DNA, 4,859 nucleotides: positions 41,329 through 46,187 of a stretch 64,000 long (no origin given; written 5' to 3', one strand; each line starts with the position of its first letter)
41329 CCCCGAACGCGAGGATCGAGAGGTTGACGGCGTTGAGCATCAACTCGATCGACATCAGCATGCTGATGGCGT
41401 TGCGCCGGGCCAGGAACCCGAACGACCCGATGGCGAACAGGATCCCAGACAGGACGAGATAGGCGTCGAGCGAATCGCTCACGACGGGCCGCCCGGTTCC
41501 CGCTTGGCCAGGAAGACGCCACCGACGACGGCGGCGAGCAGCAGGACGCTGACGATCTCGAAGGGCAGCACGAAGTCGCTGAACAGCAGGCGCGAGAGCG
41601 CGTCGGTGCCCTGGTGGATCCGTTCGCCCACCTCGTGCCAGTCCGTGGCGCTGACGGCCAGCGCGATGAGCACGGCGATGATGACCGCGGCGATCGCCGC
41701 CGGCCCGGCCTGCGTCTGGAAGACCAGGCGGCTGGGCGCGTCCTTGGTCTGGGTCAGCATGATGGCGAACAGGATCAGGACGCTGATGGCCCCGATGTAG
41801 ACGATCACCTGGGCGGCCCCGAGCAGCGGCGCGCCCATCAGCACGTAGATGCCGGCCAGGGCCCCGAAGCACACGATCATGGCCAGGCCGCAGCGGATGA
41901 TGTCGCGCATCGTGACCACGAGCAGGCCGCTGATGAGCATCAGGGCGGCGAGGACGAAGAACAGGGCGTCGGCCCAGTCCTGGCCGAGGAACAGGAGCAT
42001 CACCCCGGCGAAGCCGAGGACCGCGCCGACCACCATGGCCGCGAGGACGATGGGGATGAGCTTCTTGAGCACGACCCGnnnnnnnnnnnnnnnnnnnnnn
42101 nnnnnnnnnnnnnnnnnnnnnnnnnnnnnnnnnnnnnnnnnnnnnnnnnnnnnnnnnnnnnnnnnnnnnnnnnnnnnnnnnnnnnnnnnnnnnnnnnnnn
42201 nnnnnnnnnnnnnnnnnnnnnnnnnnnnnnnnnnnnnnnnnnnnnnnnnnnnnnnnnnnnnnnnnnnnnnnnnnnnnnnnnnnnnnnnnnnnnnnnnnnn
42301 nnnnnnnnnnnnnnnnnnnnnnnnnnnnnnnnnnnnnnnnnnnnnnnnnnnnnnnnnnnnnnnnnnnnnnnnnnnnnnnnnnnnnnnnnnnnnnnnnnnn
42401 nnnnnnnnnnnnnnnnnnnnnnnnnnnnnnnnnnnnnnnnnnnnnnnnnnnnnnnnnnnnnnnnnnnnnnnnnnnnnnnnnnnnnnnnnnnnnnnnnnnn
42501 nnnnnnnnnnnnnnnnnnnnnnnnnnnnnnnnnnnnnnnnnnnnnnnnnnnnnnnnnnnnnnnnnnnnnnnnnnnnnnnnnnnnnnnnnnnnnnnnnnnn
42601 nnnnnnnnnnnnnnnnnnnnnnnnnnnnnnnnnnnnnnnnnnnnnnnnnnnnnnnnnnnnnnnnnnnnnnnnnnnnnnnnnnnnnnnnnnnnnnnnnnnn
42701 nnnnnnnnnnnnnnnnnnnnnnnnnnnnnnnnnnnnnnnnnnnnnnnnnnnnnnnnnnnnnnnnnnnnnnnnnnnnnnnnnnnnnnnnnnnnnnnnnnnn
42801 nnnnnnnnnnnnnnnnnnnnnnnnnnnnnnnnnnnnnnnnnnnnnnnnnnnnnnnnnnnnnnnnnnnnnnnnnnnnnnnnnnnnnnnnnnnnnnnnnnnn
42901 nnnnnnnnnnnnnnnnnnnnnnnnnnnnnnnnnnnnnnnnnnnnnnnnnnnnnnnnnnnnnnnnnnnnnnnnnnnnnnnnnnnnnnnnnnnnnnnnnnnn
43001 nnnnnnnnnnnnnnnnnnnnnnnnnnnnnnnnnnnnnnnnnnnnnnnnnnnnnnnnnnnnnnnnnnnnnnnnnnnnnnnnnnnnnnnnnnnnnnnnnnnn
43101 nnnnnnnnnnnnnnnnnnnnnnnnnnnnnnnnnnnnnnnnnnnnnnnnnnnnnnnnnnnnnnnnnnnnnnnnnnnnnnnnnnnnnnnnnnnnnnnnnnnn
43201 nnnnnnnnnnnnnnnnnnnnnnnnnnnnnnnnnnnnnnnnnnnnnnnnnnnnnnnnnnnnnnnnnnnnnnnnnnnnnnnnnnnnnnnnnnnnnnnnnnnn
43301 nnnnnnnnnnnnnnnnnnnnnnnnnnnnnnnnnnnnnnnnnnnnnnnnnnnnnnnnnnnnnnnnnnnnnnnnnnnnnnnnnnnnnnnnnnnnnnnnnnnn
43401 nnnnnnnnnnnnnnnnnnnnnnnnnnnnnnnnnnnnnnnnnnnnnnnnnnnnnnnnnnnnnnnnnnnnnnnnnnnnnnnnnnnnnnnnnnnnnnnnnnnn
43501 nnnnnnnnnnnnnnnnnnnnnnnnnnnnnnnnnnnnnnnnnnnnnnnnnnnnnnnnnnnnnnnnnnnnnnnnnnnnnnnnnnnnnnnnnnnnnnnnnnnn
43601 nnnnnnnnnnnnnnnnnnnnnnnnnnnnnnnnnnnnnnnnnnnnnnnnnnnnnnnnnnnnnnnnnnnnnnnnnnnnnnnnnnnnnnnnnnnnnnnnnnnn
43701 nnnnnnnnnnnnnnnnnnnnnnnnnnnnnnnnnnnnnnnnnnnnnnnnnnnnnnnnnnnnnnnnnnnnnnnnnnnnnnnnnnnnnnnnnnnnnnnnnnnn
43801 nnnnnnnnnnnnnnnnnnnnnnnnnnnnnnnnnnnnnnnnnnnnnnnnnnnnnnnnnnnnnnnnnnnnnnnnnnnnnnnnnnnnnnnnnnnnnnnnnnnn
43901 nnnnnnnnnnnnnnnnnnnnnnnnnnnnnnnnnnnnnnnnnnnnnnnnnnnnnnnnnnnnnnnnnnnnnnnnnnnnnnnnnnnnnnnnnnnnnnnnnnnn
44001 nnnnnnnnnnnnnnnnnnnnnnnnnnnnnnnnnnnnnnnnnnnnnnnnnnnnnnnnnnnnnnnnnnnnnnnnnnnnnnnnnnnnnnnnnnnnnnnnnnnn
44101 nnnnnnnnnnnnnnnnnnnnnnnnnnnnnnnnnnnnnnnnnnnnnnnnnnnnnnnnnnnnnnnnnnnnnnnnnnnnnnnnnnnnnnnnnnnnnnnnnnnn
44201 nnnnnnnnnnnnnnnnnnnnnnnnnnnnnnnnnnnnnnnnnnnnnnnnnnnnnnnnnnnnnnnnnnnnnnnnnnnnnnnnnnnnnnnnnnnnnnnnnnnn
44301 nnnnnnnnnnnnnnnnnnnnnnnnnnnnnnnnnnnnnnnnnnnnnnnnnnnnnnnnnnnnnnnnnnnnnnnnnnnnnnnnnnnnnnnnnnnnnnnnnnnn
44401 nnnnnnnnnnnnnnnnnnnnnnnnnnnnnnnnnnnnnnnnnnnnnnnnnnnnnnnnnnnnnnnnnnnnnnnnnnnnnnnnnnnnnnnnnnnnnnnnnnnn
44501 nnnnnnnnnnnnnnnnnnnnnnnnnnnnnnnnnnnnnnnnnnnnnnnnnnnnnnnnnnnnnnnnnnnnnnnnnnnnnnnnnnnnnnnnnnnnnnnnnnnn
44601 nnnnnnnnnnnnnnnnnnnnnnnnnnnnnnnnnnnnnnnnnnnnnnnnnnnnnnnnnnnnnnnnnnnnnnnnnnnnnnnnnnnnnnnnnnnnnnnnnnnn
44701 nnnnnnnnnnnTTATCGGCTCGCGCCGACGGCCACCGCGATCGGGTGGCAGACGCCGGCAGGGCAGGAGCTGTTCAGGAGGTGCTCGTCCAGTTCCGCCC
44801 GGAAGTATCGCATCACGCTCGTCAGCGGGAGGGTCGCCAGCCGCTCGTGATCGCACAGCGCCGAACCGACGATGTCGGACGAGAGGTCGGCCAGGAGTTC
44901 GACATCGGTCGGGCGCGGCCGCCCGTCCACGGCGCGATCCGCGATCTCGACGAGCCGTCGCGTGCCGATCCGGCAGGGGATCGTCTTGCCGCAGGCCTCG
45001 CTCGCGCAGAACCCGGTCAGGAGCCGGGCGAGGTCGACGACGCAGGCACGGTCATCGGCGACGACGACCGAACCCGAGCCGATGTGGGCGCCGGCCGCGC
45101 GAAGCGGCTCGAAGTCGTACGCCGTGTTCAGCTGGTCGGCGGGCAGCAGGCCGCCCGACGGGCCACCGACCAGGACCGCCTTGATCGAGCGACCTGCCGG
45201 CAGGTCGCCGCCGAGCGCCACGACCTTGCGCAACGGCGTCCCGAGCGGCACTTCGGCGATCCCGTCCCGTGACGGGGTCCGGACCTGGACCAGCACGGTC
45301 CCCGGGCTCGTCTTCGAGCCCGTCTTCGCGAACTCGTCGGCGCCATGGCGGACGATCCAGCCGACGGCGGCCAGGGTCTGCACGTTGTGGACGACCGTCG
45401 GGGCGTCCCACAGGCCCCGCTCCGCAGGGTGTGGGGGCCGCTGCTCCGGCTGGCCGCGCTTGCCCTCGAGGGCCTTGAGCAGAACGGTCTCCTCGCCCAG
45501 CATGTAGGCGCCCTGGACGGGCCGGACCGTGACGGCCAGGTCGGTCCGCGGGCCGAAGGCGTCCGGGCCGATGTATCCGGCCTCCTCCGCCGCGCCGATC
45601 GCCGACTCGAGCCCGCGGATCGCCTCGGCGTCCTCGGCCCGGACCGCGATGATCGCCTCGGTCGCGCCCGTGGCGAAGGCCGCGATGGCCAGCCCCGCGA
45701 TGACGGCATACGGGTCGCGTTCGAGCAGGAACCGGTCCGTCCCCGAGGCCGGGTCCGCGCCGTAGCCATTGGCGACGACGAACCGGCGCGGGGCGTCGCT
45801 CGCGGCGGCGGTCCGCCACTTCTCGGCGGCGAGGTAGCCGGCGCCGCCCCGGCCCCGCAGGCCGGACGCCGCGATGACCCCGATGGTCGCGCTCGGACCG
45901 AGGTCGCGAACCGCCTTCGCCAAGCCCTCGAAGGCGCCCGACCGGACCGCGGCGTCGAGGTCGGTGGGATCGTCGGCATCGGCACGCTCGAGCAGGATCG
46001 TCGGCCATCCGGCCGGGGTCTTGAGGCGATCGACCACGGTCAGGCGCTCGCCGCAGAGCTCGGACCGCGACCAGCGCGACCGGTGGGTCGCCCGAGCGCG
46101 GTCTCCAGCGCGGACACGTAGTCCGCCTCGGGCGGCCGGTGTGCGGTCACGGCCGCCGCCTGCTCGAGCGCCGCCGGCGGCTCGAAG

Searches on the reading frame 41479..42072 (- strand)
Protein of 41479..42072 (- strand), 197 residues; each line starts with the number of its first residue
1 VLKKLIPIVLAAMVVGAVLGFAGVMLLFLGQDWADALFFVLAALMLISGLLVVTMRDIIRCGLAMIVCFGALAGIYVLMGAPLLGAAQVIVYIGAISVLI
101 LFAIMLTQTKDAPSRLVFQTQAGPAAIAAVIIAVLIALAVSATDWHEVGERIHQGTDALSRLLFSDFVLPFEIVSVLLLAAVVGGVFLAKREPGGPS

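Call 57: search_protein_families(library=pfam, proteins=[window:41479-42072:-], max_evalue=0.0001)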
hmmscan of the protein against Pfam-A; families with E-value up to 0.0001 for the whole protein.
window:41479-42072:- (197 aa): 1 family
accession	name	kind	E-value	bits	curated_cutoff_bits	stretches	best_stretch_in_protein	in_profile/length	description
PF00499.25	Oxidored_q3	-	2.7e-34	118.4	33.2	1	48-188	1-146/146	NADH-ubiquinone/plastoquinone oxidoreductase chain 6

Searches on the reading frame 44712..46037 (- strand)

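Call 57: search_protein_families(library=pfam, proteins=[window:44712-46037:-], max_evalue=0.0001)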
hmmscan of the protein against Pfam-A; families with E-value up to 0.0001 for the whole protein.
window:44712-46037:- (441 aa): 2 families
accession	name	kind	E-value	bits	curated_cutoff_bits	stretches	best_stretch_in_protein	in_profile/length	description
PF01512.22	Complex1_51K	-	5.3e-36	124.2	31.2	1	55-225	1-148/150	Nuo51 FMN-binding domain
PF10589.14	NADH_4Fe-4S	-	2.3e-20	72.7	23.5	1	336-419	2-85/85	NADH-ubiquinone oxidoreductase-F iron-sulfur binding region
